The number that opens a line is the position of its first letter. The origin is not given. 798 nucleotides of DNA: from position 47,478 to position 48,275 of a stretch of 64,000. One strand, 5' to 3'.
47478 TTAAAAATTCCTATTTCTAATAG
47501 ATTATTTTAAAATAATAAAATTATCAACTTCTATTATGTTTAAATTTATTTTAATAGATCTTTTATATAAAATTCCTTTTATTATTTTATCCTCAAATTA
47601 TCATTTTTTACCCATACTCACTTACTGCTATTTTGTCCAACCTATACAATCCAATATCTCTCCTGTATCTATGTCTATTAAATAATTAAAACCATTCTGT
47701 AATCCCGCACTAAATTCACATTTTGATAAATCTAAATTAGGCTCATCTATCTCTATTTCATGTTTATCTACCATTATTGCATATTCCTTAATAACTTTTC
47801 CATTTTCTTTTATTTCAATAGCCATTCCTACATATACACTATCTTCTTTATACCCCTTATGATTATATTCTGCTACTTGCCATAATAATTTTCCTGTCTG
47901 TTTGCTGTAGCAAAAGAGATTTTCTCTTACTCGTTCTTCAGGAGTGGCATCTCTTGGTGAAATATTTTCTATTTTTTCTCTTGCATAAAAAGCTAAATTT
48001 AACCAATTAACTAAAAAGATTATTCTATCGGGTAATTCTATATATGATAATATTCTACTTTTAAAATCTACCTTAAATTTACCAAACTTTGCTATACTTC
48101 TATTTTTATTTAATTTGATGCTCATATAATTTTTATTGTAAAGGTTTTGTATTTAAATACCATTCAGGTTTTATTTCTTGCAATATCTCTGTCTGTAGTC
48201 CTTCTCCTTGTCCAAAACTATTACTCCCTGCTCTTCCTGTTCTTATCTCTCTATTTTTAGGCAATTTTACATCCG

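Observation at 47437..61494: Combinatorially shuffled array of 15 toxin-tail/immunity cassettes, a candidate immunity-diversifying system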

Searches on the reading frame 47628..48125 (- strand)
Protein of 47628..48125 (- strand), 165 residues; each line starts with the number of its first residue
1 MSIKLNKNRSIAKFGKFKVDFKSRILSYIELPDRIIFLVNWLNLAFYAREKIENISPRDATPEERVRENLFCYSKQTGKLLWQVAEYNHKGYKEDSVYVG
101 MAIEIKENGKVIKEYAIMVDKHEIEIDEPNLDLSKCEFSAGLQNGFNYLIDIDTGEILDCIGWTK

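Call 7: search_protein_families(library=pfam, max_evalue=1, proteins=[window:47628-48125:-])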
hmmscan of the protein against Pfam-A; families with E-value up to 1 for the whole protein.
window:47628-48125:- (165 aa): 0 families

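Call 8: search_protein_families(library=ncbifam, max_evalue=1, proteins=[window:47628-48125:-])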
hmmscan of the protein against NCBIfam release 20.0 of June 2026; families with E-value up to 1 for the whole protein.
window:47628-48125:- (165 aa): 1 family
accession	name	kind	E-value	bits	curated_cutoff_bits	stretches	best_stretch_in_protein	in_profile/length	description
NF033407.1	SnoaL_meth_ester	subfamily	0.029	14.1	200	1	32-81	45-92/144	SnoaL/DnrD family polyketide biosynthesis methyl ester cyclase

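Call 9: find_homologous_proteins(query=window:47628-48125:-, max_evalue=0.001)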
Query window:47628-48125:- (165 aa): 14 proteins with E <= 0.001 among 40 candidates.
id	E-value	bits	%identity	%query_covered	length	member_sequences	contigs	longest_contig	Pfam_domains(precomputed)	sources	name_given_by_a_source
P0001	4.5e-106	370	100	100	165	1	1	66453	-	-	-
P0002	7.1e-104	363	98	100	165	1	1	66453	-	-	-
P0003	1.9e-101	355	96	100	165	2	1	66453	-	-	-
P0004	3.4e-99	347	95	100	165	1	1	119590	-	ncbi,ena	-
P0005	9.9e-99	346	93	100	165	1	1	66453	-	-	-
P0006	5.5e-98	343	93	100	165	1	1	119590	-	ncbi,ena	-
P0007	2.5e-95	335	92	100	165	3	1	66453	-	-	-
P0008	3.4e-95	334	91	100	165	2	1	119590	-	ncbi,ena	-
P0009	7.7e-95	333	91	100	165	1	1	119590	-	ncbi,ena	-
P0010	9.7e-94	330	90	100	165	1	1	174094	-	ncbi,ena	-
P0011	1.5e-91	322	89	100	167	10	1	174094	-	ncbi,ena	-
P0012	2.7e-91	322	88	100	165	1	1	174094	-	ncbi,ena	-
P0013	5.2e-91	321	87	100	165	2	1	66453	-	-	-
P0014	7.1e-58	213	75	83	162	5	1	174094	PF25857.1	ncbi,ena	-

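Call 10: find_encoding_contigs(protein=P0011, flank=10000, max_places=6)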
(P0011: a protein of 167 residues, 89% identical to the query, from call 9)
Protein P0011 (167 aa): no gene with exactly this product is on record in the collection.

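Call 11: find_encoding_contigs(protein=P0004, flank=10000, max_places=4)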
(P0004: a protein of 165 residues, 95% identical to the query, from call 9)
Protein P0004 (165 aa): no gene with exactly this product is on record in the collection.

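Call 12: list_cluster_members(proteins=[P0011, P0004, P0014, P0010])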
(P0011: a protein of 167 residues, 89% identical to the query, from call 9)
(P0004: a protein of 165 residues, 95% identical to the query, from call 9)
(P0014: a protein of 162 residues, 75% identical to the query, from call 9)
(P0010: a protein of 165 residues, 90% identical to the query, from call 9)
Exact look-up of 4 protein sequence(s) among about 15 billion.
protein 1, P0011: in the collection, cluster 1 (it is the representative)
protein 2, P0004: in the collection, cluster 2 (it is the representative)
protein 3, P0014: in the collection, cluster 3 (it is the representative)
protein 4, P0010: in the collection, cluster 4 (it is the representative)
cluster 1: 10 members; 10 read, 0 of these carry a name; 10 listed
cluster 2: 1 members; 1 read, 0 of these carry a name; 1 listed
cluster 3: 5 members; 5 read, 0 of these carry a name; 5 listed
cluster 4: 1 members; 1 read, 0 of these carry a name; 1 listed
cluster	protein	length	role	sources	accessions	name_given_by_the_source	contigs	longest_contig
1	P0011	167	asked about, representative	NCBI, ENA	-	-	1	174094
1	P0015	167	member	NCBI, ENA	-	-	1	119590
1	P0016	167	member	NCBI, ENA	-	-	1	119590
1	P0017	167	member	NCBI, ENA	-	-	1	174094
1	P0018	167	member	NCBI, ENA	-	-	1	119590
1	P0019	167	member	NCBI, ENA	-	-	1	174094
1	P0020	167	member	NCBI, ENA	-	-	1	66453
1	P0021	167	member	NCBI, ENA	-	-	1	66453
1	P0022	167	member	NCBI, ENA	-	-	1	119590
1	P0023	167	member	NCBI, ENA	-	-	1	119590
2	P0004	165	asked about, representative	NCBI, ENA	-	-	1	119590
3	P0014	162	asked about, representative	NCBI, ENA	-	-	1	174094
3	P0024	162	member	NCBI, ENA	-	-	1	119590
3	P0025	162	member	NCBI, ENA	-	-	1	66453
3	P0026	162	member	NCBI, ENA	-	-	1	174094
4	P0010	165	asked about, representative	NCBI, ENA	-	-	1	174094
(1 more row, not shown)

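Call 17: search_protein_families(library=pfam, max_evalue=10, proteins=[P0014, P0011])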
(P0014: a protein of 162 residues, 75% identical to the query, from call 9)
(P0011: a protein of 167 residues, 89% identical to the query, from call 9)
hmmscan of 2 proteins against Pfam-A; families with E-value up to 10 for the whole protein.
P0014 (162 aa): 0 families

P0011 (167 aa): 0 families

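Call 18: find_related_loci(query=A2, collection=genome_contigs, flank=10000)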
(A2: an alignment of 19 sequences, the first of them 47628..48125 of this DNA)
Query A2 (165 aa) in genome_contigs; peptide patterns used: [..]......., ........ (x = any residue, [..] = any of these).
237 stretches matched a pattern; 1 encode a relative of the query (tblastn E <= 1e-3); 1 distinct loci.
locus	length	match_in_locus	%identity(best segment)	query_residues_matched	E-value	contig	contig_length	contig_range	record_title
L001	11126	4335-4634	26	67-156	1e-6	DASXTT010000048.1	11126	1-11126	MAG TPA_asm: Planctomycetota bacterium isolate SMAG_U4699 k141_2157432, whole genome shotgun sequence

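Call 22: search_protein_representatives(alignment_id=A2)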
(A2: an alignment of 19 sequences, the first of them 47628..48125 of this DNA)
Query: 19 sequences, 165 profile positions. Proteins with E-value up to 0.001 (for the whole library): 15; up to 1e-10: 7; up to 1e-30: 2. The best 15 are listed.
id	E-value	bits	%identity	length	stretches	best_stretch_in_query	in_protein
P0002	4.9e-104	361.3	-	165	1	1-165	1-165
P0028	1.6e-40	154.7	-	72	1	95-165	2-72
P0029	1.1e-24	103.2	-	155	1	5-157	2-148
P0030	3.1e-17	79.0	-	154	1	9-157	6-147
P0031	4.7e-15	71.9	-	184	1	15-157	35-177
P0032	4.9e-13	65.3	-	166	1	15-165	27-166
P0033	5.8e-11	58.6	-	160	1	10-158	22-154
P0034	2.7e-09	53.1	-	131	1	11-107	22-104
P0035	1.0e-07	48.0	-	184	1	17-156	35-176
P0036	1.5e-06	44.2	-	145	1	13-112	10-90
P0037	1.1e-05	41.4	-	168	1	29-165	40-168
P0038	7.2e-05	38.8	-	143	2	68-165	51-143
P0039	9.5e-05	38.4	-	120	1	16-105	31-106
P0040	1.1e-04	38.2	-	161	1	17-116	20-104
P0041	2.3e-04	37.1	-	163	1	11-157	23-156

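Call 24: find_encoding_contigs(protein=P0029, flank=8000, max_places=4)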
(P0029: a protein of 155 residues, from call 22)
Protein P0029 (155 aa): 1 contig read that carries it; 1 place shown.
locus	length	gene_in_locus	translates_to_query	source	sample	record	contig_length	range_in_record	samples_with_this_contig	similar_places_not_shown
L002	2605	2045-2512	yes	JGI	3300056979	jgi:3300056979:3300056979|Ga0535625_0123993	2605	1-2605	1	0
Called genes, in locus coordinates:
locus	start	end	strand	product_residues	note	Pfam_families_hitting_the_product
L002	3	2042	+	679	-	?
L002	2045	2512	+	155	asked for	-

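Call 26: find_encoding_contigs(protein=P0032, flank=10000, max_places=4)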
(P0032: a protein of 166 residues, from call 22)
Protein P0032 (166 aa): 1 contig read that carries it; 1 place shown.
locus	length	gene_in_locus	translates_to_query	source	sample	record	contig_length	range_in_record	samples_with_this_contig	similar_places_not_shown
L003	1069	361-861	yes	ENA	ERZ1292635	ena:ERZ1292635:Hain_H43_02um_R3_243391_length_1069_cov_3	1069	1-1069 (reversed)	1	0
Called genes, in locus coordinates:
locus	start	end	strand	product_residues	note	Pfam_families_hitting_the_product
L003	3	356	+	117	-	?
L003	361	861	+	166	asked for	-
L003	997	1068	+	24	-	?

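Call 27: find_encoding_contigs(protein=P0031, flank=10000, max_places=4)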
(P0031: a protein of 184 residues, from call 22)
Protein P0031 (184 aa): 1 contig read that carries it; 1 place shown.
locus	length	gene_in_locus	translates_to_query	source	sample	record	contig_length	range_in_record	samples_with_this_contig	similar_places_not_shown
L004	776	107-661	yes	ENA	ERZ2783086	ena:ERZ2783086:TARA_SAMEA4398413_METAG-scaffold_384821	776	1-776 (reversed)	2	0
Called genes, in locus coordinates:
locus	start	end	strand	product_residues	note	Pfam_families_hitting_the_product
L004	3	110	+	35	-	?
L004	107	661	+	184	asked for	PF25857:DUF7957 (faint)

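Call 28: search_protein_families(library=pfam, max_evalue=10, proteins=[L002:3-2039:+, L003:3-353:+, L002:1500-2039:+])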
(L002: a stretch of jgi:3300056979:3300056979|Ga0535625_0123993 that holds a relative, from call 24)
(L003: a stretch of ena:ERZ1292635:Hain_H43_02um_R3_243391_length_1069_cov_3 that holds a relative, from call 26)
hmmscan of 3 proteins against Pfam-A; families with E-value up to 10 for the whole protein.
L002:3-2039:+ (679 aa): 2 families
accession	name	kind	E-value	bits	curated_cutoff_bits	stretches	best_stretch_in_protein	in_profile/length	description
PF04830.18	DUF637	-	6.8e-08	32.9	26.6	1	199-398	1-167/168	Possible hemagglutinin (DUF637)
PF14068.11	YuiB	-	9.6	7.3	27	0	287-333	43-88/101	Putative membrane protein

L003:3-353:+ (117 aa): 0 families

L002:1500-2039:+ (180 aa): 0 families

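Call 31: find_homologous_proteins(query=A3, max_evalue=0.001)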
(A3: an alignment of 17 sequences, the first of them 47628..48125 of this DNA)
Query A3 (17 sequences) (165 aa, profile of the alignment): 63 proteins with E <= 0.001 among 3012 candidates.
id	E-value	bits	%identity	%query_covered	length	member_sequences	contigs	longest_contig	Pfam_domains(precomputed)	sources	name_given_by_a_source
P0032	3.4e-55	204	34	91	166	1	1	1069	-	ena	-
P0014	5.7e-53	197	75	83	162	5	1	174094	PF25857.1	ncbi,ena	-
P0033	2.1e-51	192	31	95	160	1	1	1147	PF25857.1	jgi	-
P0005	1.3e-49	186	93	100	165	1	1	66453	-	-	-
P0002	1.9e-49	186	98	100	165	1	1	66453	-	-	-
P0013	2.5e-49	185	87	100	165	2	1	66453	-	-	-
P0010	3.4e-49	185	90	100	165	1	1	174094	-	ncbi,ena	-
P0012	4.6e-49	184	88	100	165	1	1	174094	-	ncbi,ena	-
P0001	5.0e-49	184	100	100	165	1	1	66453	-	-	-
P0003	5.8e-49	184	96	100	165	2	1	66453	-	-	-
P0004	6.0e-49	184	95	100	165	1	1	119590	-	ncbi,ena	-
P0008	6.4e-49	184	91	100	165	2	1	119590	-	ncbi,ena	-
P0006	1.3e-48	183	93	100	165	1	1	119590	-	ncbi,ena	-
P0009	2.5e-48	182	91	100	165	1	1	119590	-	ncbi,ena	-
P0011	3.8e-48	181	89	100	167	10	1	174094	-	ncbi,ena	-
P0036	8.5e-48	180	32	94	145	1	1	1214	PF25857.1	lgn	-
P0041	6.7e-47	177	32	82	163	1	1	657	PF25857.1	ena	-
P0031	5.4e-45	171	35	86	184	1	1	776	PF25857.1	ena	-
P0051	1.3e-44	170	30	82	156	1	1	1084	PF25857.1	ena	-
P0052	7.3e-44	167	30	82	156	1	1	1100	PF25857.1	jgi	-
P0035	1.3e-43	167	32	85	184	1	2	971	PF25857.1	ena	-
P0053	5.5e-43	165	30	95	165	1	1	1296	PF25857.1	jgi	jgi:hypothetical protein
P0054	5.5e-42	161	32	95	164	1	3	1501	PF25857.1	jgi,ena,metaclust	jgi:hypothetical protein|metaclust:\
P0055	6.7e-41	158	32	88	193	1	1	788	PF25857.1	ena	-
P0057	1.4e-39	154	30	95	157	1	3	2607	PF25857.1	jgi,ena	-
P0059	6.3e-39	151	27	94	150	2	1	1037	PF25857.1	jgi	-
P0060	2.0e-38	150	28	98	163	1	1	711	PF25857.1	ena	-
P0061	7.5e-37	145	24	93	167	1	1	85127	PF25857.1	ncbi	ncbi:MAG: hypothetical protein AB1450_11905 [Pseudomonadota bacterium]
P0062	1.0e-36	144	39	53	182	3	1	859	PF25857.1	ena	-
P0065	2.5e-33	133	33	54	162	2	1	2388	PF25857.1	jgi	-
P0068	6.4e-31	125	31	89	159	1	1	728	PF25857.1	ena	-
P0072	3.5e-29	120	31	53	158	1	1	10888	-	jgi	-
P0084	2.5e-21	94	29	79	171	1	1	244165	-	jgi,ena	-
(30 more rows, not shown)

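Call 32: find_encoding_contigs(protein=P0061, flank=10000, max_places=2)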
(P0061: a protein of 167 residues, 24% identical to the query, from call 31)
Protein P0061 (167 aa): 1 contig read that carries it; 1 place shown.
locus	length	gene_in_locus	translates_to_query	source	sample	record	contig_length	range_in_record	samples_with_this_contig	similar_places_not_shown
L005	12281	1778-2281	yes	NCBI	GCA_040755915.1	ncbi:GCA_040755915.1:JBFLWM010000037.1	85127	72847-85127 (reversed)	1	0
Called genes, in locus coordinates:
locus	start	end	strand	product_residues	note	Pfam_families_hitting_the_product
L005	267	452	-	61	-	PF08845:SymE_toxin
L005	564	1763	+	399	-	-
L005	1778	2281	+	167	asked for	PF25857:DUF7957 (faint)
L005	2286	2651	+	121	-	-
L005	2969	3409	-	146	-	-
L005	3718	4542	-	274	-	PF02486:Rep_trans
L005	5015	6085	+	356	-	PF00027:cNMP_binding, PF00581:Rhodanese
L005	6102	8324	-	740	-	PF05226:CHASE2, PF00211:Guanylate_cyc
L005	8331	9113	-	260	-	PF01026:TatD_DNase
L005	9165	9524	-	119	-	PF07238:PilZ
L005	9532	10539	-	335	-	PF13177:DNA_pol3_delta2, PF09115:DNApol3-delta_C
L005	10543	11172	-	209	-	PF13521:AAA_28 (weak), PF02223:Thymidylate_kin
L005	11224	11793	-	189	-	-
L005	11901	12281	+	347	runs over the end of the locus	PF21739:DUF6866_N, PF21740:DUF6866_C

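Call 33: find_encoding_contigs(protein=P0084, flank=10000, max_places=2)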
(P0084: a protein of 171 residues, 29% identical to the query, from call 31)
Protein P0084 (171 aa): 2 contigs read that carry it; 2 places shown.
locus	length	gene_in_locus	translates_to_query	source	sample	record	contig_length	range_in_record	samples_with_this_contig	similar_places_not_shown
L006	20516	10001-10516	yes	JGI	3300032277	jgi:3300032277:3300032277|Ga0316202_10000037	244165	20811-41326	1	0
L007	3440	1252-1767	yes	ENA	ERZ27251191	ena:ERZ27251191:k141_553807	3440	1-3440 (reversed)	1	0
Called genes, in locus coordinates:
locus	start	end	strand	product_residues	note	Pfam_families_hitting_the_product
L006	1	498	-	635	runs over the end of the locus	PF13623:SurA_N_2, PF13624:SurA_N_3, PF13145:Rotamase_2, PF13616:Rotamase_3, PF00639:Rotamase, PF13145:Rotamase_2 (weak)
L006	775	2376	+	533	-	PF08479:POTRA_2, PF17287:POTRA_3, PF03865:ShlB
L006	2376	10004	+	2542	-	PF05860:TPS, PF13332:Fil_haemagg_2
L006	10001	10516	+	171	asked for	-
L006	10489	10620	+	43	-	-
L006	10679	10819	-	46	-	-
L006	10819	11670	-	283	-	PF00665:rve, PF24764:rva_4 (faint), PF13683:rve_3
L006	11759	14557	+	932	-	PF13332:Fil_haemagg_2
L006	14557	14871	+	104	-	-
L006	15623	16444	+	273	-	PF02405:MlaE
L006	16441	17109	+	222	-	-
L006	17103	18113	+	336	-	PF02470:MlaD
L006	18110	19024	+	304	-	PF13424:TPR_12 (weak), PF13181:TPR_8 (faint)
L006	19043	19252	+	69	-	PF01740:STAS, PF13466:STAS_2 (weak)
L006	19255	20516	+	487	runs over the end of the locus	PF20695:UbiD_N, PF01977:UbiD, PF20696:UbiD_C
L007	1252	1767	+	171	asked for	-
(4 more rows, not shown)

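Call 34: find_encoding_contigs(protein=P0072, flank=10000, max_places=2)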
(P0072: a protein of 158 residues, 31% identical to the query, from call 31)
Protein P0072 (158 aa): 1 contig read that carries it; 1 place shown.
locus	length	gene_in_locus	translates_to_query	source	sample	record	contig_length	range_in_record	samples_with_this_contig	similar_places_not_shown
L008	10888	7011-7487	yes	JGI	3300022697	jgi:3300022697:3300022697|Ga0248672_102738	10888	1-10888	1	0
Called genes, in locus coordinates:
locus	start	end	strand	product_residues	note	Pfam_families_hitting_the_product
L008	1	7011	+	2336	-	PF05860:TPS, PF13332:Fil_haemagg_2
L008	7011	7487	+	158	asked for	-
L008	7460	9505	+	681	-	PF13332:Fil_haemagg_2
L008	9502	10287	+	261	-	-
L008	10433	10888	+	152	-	?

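Call 53: search_dna_similar(query=window:47628-48125:-, collection=plasmids, mode=protein, max_rows=10, max_evalue=0.01)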
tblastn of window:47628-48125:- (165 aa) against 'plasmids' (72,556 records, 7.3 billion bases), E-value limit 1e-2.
No match.

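Call 54: predict_structure(alignment_id=A4)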
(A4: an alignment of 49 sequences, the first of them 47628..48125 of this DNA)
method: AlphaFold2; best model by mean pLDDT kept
length: 165 residues; sequences in the alignment: 49
mean_pLDDT: 89.2   pTM: 0.85
mean pLDDT of the five models: 89.2, 85.8, 85.7, 85.0, 82.5
residues with pLDDT >= 90: 94; 70-90: 65; 50-70: 6; < 50: 0
segments of 3 or more residues with pLDDT < 50: none
pLDDT, mean of each block of 10 residues (from residue 1): 87 92 92 94 89 84 87 95 93 89 91 81 80 92 92 95 78
secondary structure, 60 per line:
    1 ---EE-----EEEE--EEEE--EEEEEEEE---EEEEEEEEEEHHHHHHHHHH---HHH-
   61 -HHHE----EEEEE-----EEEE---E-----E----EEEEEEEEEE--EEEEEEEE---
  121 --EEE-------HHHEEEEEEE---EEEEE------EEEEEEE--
elements in order: E11-14 E17-20 E23-30 E34-43 H44-53 E70-74 E80-83 E98-107 E110-117 E123-125 E136-142 E146-150 E157-163

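Call 57: find_related_loci(query=A4, collection=metagenome_contigs, flank=10000)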
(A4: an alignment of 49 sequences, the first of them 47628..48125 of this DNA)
Query A4 (165 aa) in metagenome_contigs; peptide patterns used: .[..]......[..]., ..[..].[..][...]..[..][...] (x = any residue, [..] = any of these).
600 stretches matched a pattern (row limit reached: there are more); 9 encode a relative of the query (tblastn E <= 1e-3); 9 distinct loci.
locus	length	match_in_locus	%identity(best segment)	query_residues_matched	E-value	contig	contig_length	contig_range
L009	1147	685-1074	31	2-155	5e-16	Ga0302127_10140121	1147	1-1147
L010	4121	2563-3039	29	4-157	3e-10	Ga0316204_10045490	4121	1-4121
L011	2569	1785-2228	28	19-157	3e-9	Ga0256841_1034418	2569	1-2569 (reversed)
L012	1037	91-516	27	3-157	5e-9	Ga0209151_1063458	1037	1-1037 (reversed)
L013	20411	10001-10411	29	5-125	5e-8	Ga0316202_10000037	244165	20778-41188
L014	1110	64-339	32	69-165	2e-7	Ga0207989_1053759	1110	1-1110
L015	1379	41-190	38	58-106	4e-7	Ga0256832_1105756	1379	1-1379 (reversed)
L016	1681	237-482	30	3-105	6e-7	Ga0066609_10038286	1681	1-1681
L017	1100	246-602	29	19-157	5e-7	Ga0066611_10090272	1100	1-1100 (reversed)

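Call 58: fold_search(model_id=the predicted structure, library=pdb)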
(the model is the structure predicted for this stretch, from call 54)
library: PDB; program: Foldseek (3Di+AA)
matches with E <= 10: 1105; with E <= 0.001: 0
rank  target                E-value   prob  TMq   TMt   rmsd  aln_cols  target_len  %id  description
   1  6l8a_F                3.1e-03  0.69  0.22  0.12  13.3       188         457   14  Tetrathionate hydrolase from Acidithiobacillus ferrooxidans (released 2020-11-11)
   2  6l8a_E                8.8e-03  0.60  0.23  0.12  13.0       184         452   14  Tetrathionate hydrolase from Acidithiobacillus ferrooxidans (released 2020-11-11)
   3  6y7o_A                9.3e-03  0.35  0.19  0.13  14.5       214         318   12  The complex between the eight-bladed symmetrical designer protein Tako8 and the silicotungstic acid Keggin (STA) (released 2020-12-16)
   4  6l8a_B                1.1e-02  0.51  0.22  0.11  13.2       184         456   14  Tetrathionate hydrolase from Acidithiobacillus ferrooxidans (released 2020-11-11)
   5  2yms_A                1.2e-02  0.66  0.16  0.21  13.6       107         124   12  Structure and assembly of a b-propeller with nine blades and a new conserved repetitive sequence motif (released 2013-10-30)
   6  9mgg_B                1.2e-02  0.63  0.24  0.13  13.9       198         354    8  beta-barrel assembly machine from Escherichia coli in a late state of substrate assembly (released 2025-12-17)
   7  9cnw_B                1.2e-02  0.33  0.19  0.10  14.5       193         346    9  CryoEM structure of the APO-BAM complex in DDM detergent (released 2024-12-25)
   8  9p1u_B                1.7e-02  0.69  0.28  0.16  14.2       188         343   11  beta-barrel assembly machine from Escherichia coli in an late state of LptD assembly (released 2026-03-11)
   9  7nri_B                1.8e-02  0.35  0.21  0.11  13.8       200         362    8  Structure of the darobactin-bound E. coli BAM complex (BamABCDE) (released 2021-04-21)
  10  2iwa                  2.0e-02  0.63  0.25  0.18  13.0       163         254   15  Unbound glutaminyl cyclotransferase from Carica papaya. (released 2006-07-04)
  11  4imm_A                2.0e-02  0.57  0.26  0.16  13.4       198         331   13  The crystal structure of BamB from Moraxella catarrhalis (released 2014-03-26)
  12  9co0_B                2.1e-02  0.63  0.28  0.16  12.3       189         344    9  CryoEM structure of BAM in complex with the PTB2 open-state inhibitor (in SMA nanodisc) (released 2024-12-25)
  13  6lys_B                2.1e-02  0.21  0.19  0.11  14.8       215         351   12  Structure of the BAM complex (released 2021-01-13)
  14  9n73_LV               2.3e-02  0.18  0.17  0.10  15.8       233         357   10  SSU processome maturation and disassembly, State G (released 2025-10-29)
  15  7cqy_B                2.5e-02  0.44  0.23  0.12  13.0       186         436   13  Tetrathionate hydrolase from Acidithiobacillus ferrooxidans mutant - D325N (released 2021-01-27)
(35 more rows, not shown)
